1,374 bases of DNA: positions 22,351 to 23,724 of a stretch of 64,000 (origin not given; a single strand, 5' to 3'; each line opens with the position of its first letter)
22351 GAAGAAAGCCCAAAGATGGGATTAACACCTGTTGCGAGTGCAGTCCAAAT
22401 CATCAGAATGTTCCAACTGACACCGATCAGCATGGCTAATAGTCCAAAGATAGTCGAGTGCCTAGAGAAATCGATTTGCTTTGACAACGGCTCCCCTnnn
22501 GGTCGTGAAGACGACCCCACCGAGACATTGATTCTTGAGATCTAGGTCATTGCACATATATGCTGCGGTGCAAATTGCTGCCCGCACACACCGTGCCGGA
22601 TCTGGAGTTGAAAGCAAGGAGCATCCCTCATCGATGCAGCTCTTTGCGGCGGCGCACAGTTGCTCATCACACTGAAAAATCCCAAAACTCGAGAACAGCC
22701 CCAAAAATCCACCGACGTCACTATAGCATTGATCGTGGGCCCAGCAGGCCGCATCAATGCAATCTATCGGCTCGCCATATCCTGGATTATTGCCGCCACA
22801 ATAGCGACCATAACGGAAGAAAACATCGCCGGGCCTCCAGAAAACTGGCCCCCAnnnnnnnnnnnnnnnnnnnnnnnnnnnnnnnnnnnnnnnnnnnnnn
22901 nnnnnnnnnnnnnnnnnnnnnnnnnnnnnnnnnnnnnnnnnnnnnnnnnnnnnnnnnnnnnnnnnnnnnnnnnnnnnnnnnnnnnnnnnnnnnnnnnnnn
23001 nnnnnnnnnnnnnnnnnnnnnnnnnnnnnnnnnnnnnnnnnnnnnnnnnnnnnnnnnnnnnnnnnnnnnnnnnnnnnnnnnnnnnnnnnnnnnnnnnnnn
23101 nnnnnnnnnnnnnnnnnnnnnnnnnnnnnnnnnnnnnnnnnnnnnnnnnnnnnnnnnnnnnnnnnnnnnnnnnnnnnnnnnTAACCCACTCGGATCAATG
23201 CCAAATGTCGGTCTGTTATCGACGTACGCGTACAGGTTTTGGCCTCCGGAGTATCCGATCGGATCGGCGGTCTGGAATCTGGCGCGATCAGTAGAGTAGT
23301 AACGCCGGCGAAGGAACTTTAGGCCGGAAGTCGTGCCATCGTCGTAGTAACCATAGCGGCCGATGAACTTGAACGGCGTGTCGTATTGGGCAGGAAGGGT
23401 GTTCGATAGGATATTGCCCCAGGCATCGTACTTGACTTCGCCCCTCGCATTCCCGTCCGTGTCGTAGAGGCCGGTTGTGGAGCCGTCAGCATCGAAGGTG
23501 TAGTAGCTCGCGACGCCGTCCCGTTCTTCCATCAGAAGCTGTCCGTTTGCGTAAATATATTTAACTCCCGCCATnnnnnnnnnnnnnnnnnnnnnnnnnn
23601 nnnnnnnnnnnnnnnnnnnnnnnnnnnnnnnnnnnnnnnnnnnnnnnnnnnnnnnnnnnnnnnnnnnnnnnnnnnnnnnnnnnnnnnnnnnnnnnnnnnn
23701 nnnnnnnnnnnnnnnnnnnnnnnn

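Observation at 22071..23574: Stand-alone Rhs tip with a secreted-phospholipase-A2-like catalytic motif and a 4-TM immunity candidate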

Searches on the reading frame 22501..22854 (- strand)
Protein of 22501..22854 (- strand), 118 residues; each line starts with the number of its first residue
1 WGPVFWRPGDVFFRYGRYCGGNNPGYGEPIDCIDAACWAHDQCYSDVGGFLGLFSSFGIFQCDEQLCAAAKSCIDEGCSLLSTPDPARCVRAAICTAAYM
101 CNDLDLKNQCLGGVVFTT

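Call 7: search_solved_structures(query=window:22501-22854:-, max_evalue=10, show_alignments=3)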
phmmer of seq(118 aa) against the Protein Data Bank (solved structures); distinct sequences matched with E-value up to 10: 134 (the best 60 are shown).
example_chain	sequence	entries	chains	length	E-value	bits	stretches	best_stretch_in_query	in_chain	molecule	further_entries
1y75_B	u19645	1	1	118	0.00017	25.3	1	12-110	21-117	phospholipase A2 isoform 6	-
1bun_A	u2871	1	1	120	0.0002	25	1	12-47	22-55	BETA2-BUNGAROTOXIN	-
1fe5_A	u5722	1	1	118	0.00032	24.4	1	7-75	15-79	PHOSPHOLIPASE A2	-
3vbz_A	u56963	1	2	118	0.00033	24.3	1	7-62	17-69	Phospholipase A2 homolog, taipoxin beta chain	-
3vc0_A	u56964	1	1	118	0.00037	24.2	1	7-48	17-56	Phospholipase A2 homolog, taipoxin beta chain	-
3gci_A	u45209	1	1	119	0.00047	23.8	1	12-109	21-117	Phospholipase A2 isoform 3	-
1ows_B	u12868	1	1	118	0.00056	23.6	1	12-110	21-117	Phospholipase A2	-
1mh7_A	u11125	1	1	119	0.00059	23.5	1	12-110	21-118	PHOSPHOLIPASE A2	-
1oxr_A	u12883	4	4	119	0.00063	23.4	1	11-109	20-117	Phospholipase A2 isoform 3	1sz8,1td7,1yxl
1a3d_A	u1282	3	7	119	0.00073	23.2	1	12-110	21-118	PHOSPHOLIPASE A2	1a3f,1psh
1ceh_A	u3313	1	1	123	0.00076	23.2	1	12-46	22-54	PHOSPHOLIPASE A2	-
1mh8_A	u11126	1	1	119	0.00081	23.1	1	12-110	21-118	PHOSPHOLIPASE A2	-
1po8_A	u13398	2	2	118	0.00096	22.8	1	12-53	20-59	Phospholipase A2 | phospholipase A2 isoform 1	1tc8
1kvx_A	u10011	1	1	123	0.00099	22.8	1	12-46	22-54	PHOSPHOLIPASE A2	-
1ln8_A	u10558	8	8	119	0.00099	22.8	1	12-109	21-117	Phospholipase A2 | Phospholipase A2 isoform 3 | Acidic phospholipase A2 3 (Fragment)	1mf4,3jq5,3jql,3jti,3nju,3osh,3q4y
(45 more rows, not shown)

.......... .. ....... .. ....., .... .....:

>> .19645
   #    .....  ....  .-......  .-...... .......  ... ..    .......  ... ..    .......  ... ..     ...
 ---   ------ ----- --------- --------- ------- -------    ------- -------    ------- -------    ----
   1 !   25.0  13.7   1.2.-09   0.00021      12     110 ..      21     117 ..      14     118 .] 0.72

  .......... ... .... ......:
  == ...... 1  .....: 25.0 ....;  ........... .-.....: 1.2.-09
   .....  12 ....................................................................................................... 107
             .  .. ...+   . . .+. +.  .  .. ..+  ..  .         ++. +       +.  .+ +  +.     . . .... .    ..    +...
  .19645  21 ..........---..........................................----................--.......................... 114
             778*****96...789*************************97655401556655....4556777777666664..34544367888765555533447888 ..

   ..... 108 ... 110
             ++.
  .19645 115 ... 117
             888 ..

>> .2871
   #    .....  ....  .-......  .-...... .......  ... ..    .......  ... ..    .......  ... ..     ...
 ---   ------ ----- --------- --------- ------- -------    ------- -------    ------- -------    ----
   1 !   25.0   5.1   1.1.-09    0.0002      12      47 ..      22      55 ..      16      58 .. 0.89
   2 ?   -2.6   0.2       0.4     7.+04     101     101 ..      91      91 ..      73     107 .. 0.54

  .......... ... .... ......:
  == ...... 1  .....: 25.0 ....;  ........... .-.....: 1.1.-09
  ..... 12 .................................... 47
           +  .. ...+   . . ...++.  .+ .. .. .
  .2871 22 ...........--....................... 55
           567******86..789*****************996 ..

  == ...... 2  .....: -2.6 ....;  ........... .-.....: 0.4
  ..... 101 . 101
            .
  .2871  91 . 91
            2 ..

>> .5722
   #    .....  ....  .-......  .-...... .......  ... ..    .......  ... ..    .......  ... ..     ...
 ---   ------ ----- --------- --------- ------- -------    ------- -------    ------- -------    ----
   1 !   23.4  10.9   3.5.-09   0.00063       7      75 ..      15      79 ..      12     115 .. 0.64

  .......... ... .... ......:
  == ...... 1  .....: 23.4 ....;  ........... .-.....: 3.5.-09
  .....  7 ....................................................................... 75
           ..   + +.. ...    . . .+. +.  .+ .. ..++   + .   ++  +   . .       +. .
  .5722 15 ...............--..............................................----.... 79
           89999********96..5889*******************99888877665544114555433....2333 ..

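Call 39: search_solved_structures(query=A1, max_evalue=0.01, show_alignments=3)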
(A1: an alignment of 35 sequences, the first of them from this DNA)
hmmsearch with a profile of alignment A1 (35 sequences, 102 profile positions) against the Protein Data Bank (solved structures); distinct sequences matched with E-value up to 0.01: 140 (the best 60 are shown).
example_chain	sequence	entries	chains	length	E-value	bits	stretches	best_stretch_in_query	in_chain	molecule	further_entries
3vbz_A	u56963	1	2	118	1.1e-11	47.9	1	7-66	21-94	Phospholipase A2 homolog, taipoxin beta chain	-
5p2p_A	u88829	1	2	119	3.6e-11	46.3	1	7-70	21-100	PHOSPHOLIPASE A2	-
1kvx_A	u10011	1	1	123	3.9e-11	46.2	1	7-69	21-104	PHOSPHOLIPASE A2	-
3vc0_A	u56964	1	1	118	6.2e-11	45.5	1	7-63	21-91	Phospholipase A2 homolog, taipoxin beta chain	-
3p2p_A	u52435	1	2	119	7.7e-11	45.2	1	7-70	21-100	PHOSPHOLIPASE A2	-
1ceh_A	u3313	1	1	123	1.5e-10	44.3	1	7-66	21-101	PHOSPHOLIPASE A2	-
1bp2_A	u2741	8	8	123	2.5e-10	43.6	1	7-64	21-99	PHOSPHOLIPASE A2 | PROTEIN (PHOSPHOLIPASE A2)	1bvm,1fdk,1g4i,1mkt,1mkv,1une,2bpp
3bp2_A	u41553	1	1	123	2.5e-10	43.6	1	7-64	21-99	PHOSPHOLIPASE A2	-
1mks_A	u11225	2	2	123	2.6e-10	43.5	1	7-66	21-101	PHOSPHOLIPASE A2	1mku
4bp2_A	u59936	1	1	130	2.8e-10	43.4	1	7-64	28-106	PHOSPHOLIPASE A2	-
2bp2_A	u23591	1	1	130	2.8e-10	43.4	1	7-64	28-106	PHOSPHOLIPASE A2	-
1irb_A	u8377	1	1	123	3.6e-10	43.1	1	7-65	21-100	PHOSPHOLIPASE A2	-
1fx9_A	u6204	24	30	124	4e-10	42.9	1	7-67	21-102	PHOSPHOLIPASE A2, MAJOR ISOENZYME | PHOSPHOLIPASE A2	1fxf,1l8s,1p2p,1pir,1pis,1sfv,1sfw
6q42_A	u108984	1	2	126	4.1e-10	42.9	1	6-69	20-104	Phospholipase A2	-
1bpq_A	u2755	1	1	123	4.7e-10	42.7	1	7-64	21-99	PHOSPHOLIPASE A2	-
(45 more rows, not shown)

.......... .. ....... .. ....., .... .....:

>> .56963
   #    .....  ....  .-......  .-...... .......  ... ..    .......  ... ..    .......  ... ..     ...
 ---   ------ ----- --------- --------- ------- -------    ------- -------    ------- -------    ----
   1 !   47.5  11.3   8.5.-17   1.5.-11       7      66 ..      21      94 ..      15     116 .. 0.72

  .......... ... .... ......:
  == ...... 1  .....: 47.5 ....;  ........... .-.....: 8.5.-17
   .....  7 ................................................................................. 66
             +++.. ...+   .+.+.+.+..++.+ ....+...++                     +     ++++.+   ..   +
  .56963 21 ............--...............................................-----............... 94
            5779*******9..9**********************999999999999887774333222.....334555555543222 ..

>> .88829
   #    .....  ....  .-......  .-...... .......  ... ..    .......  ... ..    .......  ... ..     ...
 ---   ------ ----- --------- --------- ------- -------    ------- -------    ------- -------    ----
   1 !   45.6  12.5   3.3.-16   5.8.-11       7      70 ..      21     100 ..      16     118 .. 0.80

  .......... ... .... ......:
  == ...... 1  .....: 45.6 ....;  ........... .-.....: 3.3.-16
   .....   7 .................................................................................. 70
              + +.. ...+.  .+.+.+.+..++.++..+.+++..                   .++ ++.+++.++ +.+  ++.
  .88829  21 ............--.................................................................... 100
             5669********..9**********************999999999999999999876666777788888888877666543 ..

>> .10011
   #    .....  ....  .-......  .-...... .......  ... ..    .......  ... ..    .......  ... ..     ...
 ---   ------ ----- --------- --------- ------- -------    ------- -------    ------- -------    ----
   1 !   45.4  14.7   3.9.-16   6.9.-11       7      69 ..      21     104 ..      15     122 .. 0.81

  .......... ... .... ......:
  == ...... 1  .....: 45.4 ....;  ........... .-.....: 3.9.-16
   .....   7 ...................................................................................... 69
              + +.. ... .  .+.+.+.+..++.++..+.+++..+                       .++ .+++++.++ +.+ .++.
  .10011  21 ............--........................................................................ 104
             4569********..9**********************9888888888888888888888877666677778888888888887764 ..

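Call 40: search_protein_families(library=pfam, alignment_id=A1, max_evalue=0.01)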
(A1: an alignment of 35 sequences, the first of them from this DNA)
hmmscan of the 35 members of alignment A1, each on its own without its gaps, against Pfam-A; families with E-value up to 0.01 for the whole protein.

A. member 1, seq(114 aa): 2 families
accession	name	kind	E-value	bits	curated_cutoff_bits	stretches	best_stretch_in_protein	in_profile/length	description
PF00068.24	Phospholip_A2_1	-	0.0024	18.8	32.1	1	8-44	20-54/110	Phospholipase A2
PF08398.15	Phospholip_A2_4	-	0.0035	18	23.9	1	13-42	9-39/80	Phospholipase A2-like domain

B. families by the number of members that match (of 35 scanned): 4 families
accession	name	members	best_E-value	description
PF00068.24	Phospholip_A2_1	33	1.5e-11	Phospholipase A2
PF08398.15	Phospholip_A2_4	15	2.2e-07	Phospholipase A2-like domain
PF06951.16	PLA2G12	1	0.0005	Group XII secretory phospholipase A2 precursor (PLA2G12)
PF05826.17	Phospholip_A2_2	1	0.0082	Phospholipase A2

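Call 49: predict_structure(alignment_id=A1)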
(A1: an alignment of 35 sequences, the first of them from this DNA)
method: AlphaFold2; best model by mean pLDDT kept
length: 114 residues; sequences in the alignment: 35
mean_pLDDT: 84.3   pTM: 0.78
mean pLDDT of the five models: 84.3, 83.2, 81.3, 81.2, 81.1
residues with pLDDT >= 90: 66; 70-90: 28; 50-70: 13; < 50: 7
segments of 3 or more residues with pLDDT < 50: 1-5
pLDDT, mean of each block of 10 residues (from residue 1): 54 88 93 94 73 90 96 85 93 93 81 51
secondary structure, 60 per line:
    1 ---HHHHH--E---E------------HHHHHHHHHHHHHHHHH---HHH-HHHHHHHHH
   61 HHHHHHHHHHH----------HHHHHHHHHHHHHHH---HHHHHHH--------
elements in order: H4-8 H28-44 H52-71 H82-96 H100-106

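Call 54: fold_search(model_id=the predicted structure, library=pdb)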
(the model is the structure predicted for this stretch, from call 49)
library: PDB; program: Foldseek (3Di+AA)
matches with E <= 10: 95; with E <= 0.001: 0
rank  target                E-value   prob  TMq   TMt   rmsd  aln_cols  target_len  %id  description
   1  2wg7_B                2.0e-02  1.00  0.49  0.47   7.6       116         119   22  Structure of Oryza Sativa (Rice) PLA2 (released 2009-06-02)
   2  2wg9_A                2.8e-02  1.00  0.47  0.47   7.6       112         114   26  Structure of Oryza Sativa (Rice) PLA2, complex with octanoic acid (released 2009-06-02)
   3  2wg7_A                3.6e-02  0.99  0.47  0.45   7.7       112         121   26  Structure of Oryza Sativa (Rice) PLA2 (released 2009-06-02)
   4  2wg8_B                4.4e-02  1.00  0.51  0.50   6.0       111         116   24  Structure of Oryza Sativa (Rice) PLA2, orthorhombic crystal form (released 2009-06-02)
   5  2bch                  1.7e-01  0.63  0.31  0.29  12.4       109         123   21  A possible of Second calcium ion in interfacial binding: Atomic and Medium resolution crystal structures of the quadrupl (released 2006-07-04)
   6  1vl9                  3.1e-01  0.99  0.30  0.28   1.8        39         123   38  Atomic resolution (0.97A) structure of the triple mutant (K53,56,121M) of bovine pancreatic phospholipase A2 (released 2004-10-19)
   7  1p2p                  3.3e-01  0.97  0.30  0.28   2.9        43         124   40  STRUCTURE OF PORCINE PANCREATIC PHOSPHOLIPASE A2 AT 2.6 ANGSTROMS RESOLUTION AND COMPARISON WITH BOVINE PHOSPHOLIPASE A2 (released 1983-09-15)
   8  1y6o_A                4.5e-01  0.60  0.34  0.31   6.2       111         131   21  Crystal structure of disulfide engineered porcine pancreatic phospholipase A2 to group-X isozyme in complex with inhib (released 2005-03-22)
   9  3vbz_A                4.5e-01  0.54  0.31  0.30   9.2        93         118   26  Crystal structure of Taipoxin beta subunit isoform 2 (released 2012-07-25)
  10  1hn4_A                5.0e-01  0.57  0.34  0.31   6.5       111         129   22  PROPHOSPHOLIPASE A2 DIMER COMPLEXED WITH MJ33, SULFATE, AND CALCIUM (released 2001-12-05)
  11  2b04                  5.3e-01  0.97  0.30  0.29   1.6        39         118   41  Crystal Structure of Porcine Pancreatic Phospholipase A2 in Complex with Glycochenodeoxycholate (released 2006-11-14)
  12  1s6b_A                5.3e-01  0.47  0.31  0.30   6.8       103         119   25  X-ray Crystal Structure of a Complex Formed Between Two Homologous Isoforms of Phospholipase A2 from Naja naja sagitti (released 2004-02-10)
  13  3elo                  8.0e-01  0.96  0.40  0.35   6.8        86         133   24  Crystal Structure of Human Pancreatic Prophospholipase A2 (released 2009-04-14)
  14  3n9n_A                1.6e+00  0.12  0.24  0.09   7.8        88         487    9  ceKDM7A from C.elegans, complex with H3K4me3K9me2 peptide and NOG (released 2010-06-30)
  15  5z1n                  2.0e+00  0.23  0.34  0.26   9.3        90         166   16  Crystal structure of C terminal region of G-protein interacting protein 1 (Gip1) from Dictyostelium discoideum (released 2018-10-17)
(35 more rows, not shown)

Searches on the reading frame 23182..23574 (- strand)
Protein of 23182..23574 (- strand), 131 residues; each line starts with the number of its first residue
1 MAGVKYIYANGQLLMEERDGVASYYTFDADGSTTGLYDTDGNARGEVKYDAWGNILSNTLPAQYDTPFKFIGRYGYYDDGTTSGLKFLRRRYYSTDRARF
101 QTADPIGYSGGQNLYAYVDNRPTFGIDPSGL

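Call 57: find_related_loci(query=window:23182-23574:-, collection=metagenome_contigs, flank=8000)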
Query seq(131 aa) (131 aa) in metagenome_contigs; peptide patterns used: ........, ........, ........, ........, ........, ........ (x = any residue, [..] = any of these).
347 stretches matched a pattern; 61 encode a relative of the query (tblastn E <= 1e-3); 59 distinct loci.
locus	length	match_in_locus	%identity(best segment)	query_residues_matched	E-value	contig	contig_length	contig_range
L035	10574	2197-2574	39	1-130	4e-22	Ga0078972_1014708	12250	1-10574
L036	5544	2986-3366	41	2-131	6e-22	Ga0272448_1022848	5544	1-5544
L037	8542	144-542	37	2-131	5e-21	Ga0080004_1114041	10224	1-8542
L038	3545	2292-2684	39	2-131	5e-21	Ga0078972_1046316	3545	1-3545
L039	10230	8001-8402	37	2-131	5e-21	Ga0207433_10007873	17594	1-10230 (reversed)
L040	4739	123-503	38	2-130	8e-21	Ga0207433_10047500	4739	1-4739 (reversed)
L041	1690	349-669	45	24-130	2e-19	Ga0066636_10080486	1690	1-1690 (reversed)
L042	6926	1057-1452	36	2-131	2e-19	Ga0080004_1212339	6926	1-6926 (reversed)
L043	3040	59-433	38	2-131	7e-19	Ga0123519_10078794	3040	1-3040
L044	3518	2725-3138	36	2-131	7e-19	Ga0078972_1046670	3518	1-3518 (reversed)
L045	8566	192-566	37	2-130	1e-18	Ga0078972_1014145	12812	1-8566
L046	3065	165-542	36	2-131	2e-18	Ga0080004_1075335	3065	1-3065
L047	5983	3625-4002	36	2-131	3e-18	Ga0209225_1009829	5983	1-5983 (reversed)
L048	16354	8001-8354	42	17-130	1e-17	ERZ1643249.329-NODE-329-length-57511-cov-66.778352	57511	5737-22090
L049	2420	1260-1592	36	24-131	2e-17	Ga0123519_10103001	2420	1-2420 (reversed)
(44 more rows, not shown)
